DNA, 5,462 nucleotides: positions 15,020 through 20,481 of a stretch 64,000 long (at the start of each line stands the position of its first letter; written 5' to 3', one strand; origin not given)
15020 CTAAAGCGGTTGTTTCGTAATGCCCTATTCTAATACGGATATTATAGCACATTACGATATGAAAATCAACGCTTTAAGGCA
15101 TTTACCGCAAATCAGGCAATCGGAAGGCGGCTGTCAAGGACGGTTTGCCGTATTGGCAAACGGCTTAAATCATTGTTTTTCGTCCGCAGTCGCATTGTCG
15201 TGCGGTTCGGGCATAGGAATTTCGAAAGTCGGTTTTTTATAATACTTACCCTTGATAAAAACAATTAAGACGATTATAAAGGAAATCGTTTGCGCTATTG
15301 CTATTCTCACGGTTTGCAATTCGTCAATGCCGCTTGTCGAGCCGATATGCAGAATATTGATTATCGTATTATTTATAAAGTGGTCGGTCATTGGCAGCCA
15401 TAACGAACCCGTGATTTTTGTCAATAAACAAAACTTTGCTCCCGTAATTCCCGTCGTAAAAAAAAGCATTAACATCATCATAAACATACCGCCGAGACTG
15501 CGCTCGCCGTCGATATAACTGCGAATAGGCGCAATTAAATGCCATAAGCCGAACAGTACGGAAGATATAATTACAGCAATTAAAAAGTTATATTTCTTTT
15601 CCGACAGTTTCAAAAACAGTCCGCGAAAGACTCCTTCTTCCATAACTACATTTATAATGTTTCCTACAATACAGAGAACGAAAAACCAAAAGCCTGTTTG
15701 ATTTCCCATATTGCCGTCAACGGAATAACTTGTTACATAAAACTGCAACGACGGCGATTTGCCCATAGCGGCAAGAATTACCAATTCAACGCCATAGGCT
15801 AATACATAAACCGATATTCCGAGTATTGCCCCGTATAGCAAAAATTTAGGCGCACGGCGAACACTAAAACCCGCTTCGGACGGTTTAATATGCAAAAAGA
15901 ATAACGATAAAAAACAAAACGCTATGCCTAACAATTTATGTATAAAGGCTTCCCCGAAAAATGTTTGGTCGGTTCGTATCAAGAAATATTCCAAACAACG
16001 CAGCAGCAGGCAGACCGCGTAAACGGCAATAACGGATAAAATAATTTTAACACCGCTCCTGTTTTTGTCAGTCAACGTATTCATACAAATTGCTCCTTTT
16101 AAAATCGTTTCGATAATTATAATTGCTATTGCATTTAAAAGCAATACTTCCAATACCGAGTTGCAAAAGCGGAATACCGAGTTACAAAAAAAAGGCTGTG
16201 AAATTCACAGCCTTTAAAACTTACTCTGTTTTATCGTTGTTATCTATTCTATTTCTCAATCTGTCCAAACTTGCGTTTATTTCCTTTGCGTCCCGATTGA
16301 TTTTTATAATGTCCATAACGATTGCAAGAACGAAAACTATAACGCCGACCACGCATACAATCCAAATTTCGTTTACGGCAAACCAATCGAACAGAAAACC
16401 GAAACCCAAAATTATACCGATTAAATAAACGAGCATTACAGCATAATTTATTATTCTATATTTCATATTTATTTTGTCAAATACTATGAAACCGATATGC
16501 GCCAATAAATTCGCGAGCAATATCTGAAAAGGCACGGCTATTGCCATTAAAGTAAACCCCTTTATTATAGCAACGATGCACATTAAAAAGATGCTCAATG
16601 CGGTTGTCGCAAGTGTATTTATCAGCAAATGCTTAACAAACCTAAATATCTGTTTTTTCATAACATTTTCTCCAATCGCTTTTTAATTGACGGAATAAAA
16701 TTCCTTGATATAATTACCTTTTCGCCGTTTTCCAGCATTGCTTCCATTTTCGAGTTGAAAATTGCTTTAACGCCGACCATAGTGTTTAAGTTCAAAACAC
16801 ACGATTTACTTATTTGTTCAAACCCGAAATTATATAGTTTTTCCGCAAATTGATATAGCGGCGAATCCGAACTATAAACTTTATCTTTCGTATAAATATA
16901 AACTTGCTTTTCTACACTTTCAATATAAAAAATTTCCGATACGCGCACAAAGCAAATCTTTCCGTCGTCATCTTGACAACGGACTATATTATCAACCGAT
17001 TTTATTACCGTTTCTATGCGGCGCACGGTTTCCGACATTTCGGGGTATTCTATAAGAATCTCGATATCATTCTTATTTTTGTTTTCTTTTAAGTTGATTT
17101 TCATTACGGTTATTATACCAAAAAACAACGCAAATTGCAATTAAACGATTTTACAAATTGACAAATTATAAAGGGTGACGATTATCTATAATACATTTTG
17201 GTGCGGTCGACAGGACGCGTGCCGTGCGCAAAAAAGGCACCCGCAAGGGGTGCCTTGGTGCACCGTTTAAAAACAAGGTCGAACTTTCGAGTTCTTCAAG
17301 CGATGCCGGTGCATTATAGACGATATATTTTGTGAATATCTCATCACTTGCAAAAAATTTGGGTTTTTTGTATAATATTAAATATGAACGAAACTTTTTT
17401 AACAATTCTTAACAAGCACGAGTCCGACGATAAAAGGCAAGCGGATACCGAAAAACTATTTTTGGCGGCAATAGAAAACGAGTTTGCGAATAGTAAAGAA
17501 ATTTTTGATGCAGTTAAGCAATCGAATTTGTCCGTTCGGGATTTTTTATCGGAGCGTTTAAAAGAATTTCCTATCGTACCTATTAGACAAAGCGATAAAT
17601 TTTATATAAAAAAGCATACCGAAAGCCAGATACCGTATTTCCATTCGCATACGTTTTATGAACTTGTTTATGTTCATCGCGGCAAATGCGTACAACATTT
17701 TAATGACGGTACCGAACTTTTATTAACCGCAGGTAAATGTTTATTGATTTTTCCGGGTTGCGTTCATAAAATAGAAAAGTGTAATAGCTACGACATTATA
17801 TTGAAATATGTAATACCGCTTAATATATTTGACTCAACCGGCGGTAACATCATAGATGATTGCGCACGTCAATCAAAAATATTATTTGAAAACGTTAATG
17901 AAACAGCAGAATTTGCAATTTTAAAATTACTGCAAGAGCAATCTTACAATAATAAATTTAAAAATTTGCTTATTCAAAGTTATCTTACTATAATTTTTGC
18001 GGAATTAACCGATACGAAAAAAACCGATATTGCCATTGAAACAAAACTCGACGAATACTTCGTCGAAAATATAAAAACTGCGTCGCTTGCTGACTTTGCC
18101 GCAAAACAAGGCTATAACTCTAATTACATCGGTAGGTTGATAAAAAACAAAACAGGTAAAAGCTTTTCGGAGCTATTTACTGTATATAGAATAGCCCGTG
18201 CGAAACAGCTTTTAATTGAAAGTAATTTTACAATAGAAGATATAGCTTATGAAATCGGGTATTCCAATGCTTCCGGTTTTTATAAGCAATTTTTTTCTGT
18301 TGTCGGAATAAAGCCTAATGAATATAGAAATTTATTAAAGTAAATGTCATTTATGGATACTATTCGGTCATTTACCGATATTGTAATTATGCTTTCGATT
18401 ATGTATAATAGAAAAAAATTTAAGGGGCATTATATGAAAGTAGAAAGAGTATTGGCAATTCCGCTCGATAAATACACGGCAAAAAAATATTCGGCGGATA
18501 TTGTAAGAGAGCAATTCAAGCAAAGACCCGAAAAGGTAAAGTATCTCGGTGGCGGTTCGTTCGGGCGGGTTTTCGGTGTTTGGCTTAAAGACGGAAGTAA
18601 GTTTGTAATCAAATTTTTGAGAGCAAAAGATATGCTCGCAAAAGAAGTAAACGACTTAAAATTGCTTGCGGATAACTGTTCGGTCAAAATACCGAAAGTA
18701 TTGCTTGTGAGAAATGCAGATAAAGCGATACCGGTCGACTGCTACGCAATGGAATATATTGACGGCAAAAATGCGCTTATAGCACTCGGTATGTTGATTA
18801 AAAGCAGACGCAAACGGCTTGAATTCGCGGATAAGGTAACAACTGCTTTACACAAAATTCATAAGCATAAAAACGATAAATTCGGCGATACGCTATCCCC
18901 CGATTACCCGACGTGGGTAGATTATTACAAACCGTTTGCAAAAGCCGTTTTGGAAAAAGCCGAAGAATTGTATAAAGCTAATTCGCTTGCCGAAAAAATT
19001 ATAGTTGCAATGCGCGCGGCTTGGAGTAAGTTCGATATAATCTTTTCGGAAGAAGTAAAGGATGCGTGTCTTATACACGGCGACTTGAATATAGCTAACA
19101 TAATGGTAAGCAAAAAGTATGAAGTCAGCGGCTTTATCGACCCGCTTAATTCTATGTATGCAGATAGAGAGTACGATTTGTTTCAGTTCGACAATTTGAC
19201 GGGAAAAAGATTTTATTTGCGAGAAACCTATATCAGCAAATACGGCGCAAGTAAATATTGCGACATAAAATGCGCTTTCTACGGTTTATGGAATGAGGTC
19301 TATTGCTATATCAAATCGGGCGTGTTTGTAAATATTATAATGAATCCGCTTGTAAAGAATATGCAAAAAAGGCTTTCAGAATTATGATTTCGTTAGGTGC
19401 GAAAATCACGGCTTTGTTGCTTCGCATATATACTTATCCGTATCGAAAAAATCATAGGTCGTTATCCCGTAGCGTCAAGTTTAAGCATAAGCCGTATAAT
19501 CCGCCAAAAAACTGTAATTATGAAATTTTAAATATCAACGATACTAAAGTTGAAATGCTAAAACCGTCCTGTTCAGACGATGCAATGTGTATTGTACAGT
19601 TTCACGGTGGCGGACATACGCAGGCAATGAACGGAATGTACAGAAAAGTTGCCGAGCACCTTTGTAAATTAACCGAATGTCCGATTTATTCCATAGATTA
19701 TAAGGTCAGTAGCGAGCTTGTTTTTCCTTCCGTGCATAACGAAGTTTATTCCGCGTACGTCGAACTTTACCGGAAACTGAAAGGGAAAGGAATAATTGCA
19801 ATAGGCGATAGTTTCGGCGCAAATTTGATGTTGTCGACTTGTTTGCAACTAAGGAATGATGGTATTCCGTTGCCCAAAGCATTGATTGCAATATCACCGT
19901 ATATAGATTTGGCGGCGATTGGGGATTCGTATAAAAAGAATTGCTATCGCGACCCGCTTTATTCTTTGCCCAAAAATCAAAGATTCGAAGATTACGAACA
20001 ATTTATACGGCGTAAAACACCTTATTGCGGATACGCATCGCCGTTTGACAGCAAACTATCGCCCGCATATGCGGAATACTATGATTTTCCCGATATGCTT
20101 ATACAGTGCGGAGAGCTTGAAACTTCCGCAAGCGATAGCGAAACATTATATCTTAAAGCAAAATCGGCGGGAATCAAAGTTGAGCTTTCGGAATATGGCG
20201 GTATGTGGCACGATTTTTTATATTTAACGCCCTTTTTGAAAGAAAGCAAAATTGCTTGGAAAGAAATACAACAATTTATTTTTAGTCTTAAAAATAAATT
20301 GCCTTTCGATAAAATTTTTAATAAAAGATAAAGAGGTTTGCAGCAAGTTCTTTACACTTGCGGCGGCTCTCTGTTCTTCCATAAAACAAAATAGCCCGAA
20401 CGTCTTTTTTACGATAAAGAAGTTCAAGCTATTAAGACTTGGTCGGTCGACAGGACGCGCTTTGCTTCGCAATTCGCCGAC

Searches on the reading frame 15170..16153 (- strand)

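Call 49: search_protein_families(library=pfam, proteins=[window:15170-16153:-], max_evalue=0.00001)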
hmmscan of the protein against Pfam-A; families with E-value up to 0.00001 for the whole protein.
window:15170-16153:- (327 aa): 1 family
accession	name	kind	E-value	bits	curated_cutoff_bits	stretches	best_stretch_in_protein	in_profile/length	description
PF02517.21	Rce1-like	-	9.8e-17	61.5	22.4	1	156-264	3-93/93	Type II CAAX prenyl endopeptidase Rce1-like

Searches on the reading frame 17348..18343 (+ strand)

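Call 49: search_protein_families(library=pfam, proteins=[window:17348-18343:+], max_evalue=0.00001)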
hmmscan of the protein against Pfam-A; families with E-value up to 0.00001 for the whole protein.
window:17348-18343:+ (331 aa): 3 families
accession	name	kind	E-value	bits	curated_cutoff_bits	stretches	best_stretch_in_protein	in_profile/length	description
PF12833.13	HTH_18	-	1.5e-18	67.2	33.6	1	251-328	2-79/80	Helix-turn-helix domain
PF00165.29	HTH_AraC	-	5.9e-11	42.7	26.6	1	292-328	7-42/42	Bacterial regulatory helix-turn-helix proteins, AraC family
PF02311.25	AraC_binding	-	1.9e-08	34.6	21.1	1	96-143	17-62/135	AraC-like ligand binding domain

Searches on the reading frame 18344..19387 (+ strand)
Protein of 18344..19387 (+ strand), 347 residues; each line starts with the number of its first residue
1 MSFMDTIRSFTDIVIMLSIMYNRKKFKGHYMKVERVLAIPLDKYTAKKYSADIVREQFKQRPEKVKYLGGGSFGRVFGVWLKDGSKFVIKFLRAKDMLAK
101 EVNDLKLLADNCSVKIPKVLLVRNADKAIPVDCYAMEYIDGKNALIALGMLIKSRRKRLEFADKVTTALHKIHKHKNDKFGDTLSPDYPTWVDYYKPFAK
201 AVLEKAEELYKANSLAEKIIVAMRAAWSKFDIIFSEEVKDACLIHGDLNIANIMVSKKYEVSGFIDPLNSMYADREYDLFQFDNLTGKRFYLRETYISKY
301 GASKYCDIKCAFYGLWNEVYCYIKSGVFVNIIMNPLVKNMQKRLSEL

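Call 49: search_protein_families(library=pfam, proteins=[window:18344-19387:+], max_evalue=0.00001)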
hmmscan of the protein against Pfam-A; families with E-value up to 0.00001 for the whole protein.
window:18344-19387:+ (347 aa): 2 families
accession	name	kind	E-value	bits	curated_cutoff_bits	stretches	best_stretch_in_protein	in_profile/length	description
PF01636.29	APH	-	2.5e-17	63.9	23.2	1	67-280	4-207/239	Phosphotransferase enzyme family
PF03881.20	Fructosamin_kin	-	3.3e-10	40.1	22.4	1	58-284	13-229/288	Fructosamine kinase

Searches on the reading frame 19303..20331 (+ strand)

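Call 49: search_protein_families(library=pfam, proteins=[window:19303-20331:+], max_evalue=0.00001)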
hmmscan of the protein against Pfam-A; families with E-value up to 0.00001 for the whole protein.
window:19303-20331:+ (342 aa): 2 families
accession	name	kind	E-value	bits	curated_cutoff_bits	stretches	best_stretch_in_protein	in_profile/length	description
PF07859.19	Abhydrolase_3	-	2.4e-29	103.1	25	1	97-306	1-209/210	alpha/beta hydrolase fold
PF10340.15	Say1_Mug180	-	2.9e-09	36.7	21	1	93-211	122-245/374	Steryl acetyl hydrolase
